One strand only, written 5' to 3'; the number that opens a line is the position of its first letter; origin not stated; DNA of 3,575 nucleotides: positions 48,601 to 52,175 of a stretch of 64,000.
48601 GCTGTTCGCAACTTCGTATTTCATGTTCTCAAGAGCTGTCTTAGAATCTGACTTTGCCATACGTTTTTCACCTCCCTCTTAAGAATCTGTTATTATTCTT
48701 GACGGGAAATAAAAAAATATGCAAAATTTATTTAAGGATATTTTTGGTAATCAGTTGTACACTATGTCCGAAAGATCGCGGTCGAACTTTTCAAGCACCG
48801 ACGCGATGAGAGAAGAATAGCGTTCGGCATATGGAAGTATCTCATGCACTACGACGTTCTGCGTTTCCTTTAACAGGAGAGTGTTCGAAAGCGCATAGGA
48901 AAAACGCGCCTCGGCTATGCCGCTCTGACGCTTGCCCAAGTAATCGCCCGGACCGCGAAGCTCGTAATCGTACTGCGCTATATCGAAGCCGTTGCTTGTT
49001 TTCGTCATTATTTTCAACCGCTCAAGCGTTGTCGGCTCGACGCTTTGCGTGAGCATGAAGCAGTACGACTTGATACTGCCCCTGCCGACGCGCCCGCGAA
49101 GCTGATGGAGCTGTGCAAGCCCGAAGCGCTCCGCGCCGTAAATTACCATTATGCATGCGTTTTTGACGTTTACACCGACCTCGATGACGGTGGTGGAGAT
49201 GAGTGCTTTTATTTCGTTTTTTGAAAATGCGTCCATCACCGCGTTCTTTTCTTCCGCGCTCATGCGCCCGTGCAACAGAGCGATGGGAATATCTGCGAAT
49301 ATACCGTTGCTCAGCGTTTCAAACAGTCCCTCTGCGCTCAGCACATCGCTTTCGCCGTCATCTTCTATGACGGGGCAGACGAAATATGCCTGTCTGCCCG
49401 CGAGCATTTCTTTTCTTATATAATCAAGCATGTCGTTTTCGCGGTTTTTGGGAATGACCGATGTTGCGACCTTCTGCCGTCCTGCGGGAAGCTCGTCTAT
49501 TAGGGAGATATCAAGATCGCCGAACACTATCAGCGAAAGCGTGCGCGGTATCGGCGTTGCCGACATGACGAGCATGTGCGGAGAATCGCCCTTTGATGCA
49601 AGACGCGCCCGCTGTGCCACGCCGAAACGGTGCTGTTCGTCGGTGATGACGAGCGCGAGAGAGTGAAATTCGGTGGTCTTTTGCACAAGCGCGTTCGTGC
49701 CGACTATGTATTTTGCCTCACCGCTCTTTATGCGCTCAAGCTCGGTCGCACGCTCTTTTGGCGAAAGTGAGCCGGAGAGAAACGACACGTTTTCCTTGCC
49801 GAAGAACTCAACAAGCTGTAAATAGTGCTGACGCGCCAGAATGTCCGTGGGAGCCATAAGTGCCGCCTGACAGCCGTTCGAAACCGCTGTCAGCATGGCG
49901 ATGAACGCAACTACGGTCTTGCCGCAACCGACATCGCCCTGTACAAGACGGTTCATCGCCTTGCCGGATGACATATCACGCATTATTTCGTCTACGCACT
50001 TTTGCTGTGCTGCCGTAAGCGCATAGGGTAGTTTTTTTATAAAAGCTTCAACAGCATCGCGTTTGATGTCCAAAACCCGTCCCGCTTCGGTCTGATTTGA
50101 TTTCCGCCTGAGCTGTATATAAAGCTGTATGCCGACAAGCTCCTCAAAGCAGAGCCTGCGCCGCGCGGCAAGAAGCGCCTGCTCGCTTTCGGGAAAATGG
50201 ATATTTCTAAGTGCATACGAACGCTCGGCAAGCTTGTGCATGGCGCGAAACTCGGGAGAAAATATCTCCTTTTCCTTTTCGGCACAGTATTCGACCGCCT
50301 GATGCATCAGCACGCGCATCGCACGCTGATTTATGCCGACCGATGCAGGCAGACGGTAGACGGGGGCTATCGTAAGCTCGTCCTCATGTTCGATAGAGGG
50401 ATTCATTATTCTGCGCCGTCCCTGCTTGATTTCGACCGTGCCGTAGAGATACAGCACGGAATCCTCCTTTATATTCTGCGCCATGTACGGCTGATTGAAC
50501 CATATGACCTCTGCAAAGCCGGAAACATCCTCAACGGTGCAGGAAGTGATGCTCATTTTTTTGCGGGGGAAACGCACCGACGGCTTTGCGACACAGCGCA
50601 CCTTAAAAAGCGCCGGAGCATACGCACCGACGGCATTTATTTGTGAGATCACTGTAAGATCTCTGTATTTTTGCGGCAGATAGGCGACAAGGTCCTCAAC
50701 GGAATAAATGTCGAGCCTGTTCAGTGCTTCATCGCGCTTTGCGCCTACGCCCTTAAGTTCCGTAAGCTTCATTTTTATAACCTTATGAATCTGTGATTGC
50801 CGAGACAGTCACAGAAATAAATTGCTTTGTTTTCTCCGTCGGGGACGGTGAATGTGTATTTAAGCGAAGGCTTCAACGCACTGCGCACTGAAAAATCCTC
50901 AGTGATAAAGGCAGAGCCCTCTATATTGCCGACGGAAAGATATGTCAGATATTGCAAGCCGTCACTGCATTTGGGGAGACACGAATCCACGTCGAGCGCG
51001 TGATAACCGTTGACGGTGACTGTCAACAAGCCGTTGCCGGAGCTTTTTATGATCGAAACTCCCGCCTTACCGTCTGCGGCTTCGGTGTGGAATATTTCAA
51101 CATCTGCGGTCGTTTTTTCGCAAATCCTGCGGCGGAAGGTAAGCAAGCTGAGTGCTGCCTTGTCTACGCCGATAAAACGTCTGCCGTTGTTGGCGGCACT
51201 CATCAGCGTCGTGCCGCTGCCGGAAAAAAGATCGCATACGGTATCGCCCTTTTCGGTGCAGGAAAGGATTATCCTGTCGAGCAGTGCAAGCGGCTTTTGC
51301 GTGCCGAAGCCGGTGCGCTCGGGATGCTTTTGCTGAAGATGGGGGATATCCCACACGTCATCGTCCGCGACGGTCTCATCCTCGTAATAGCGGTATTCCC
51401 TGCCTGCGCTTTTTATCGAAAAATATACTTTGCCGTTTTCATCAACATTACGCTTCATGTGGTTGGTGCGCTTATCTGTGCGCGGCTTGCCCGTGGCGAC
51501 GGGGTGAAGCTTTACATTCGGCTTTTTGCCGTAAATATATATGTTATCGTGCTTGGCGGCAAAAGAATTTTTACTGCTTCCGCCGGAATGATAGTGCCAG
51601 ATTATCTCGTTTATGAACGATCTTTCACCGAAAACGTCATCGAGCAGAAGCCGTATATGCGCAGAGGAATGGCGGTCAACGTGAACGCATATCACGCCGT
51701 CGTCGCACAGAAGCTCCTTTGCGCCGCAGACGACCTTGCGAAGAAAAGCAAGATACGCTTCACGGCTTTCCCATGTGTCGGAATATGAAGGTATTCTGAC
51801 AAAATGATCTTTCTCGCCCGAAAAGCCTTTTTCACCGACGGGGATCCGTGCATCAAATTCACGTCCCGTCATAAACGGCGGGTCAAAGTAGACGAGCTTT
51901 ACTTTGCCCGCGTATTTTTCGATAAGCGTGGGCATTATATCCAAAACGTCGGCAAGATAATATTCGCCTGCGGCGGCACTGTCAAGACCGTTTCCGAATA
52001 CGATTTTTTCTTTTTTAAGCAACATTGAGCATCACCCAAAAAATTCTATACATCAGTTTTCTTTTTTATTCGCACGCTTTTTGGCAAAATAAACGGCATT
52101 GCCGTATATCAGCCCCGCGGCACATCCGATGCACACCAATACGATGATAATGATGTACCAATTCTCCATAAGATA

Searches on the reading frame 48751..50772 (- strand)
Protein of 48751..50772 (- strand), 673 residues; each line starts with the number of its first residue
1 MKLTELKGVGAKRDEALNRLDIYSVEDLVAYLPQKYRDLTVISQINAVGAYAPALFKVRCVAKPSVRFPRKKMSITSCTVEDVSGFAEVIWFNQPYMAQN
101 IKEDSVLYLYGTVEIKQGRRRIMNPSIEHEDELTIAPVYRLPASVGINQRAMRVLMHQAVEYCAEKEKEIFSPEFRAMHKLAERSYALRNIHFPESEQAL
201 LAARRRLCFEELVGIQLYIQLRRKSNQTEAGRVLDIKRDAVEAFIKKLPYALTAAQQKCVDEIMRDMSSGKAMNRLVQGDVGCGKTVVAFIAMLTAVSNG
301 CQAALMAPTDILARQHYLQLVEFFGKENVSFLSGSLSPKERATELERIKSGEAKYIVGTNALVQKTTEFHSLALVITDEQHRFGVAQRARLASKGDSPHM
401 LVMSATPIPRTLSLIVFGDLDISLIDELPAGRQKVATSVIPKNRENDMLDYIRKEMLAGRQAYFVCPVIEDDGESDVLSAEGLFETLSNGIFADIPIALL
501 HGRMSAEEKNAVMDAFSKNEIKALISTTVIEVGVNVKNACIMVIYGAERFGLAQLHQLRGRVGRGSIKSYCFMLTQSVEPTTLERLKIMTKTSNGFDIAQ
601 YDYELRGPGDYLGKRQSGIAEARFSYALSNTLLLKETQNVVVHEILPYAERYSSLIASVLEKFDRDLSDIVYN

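Call 7: search_protein_families(library=pfam, proteins=[window:48751-50772:-], max_evalue=0.001)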
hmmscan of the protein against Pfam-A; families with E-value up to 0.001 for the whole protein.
window:48751-50772:- (673 aa): 7 families
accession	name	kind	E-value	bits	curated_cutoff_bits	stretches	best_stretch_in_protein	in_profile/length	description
PF17191.10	RecG_wedge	-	8.8e-23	81.1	23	1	6-161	5-160/162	RecG wedge domain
PF00270.35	DEAD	-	9.9e-23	81.1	26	1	253-412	1-164/167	DEAD/DEAH box helicase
PF00271.37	Helicase_C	-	1.3e-22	80.5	23.5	1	459-564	15-108/110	Helicase conserved C-terminal domain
PF04851.21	ResIII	-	1.9e-11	44.6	22.5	1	251-407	3-162/164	Type III restriction enzyme, res subunit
PF01336.31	tRNA_anti-codon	-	1.2e-06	28.8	27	1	67-128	11-73/75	OB-fold nucleic acid binding domain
PF19833.4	RecG_dom3_C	-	9.9e-06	26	26.8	1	592-620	1-29/87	ATP-dependent DNA helicase RecG, domain 3, C-terminal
PF00176.29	SNF2-rel_dom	-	0.00039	20.1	24.9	1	262-412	7-168/290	SNF2-related domain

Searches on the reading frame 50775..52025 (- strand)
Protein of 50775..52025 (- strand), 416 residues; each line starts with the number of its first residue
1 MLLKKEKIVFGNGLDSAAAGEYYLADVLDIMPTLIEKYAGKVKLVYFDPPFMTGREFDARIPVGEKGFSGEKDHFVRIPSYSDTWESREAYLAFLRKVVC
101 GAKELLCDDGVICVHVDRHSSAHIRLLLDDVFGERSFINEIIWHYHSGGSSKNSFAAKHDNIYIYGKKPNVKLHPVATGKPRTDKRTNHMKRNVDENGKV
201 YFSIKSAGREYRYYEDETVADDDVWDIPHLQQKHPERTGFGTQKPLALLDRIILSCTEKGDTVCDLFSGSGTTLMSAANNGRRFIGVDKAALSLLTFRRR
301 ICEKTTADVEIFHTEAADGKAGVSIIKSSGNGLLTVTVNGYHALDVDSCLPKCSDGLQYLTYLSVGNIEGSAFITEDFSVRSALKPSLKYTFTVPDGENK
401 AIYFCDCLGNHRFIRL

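Call 7: search_protein_families(library=pfam, proteins=[window:50775-52025:-], max_evalue=0.001)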
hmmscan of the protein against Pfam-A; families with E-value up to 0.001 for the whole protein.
window:50775-52025:- (416 aa): 2 families
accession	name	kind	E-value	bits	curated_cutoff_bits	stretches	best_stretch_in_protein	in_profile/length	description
PF01555.25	N6_N4_Mtase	-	6.3e-41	141.2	26.7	1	42-289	1-211/221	DNA methylase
PF02086.21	MethyltransfD12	-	0.0007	19.8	22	0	254-313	13-74/253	D12 class N6 adenine-specific DNA methyltransferase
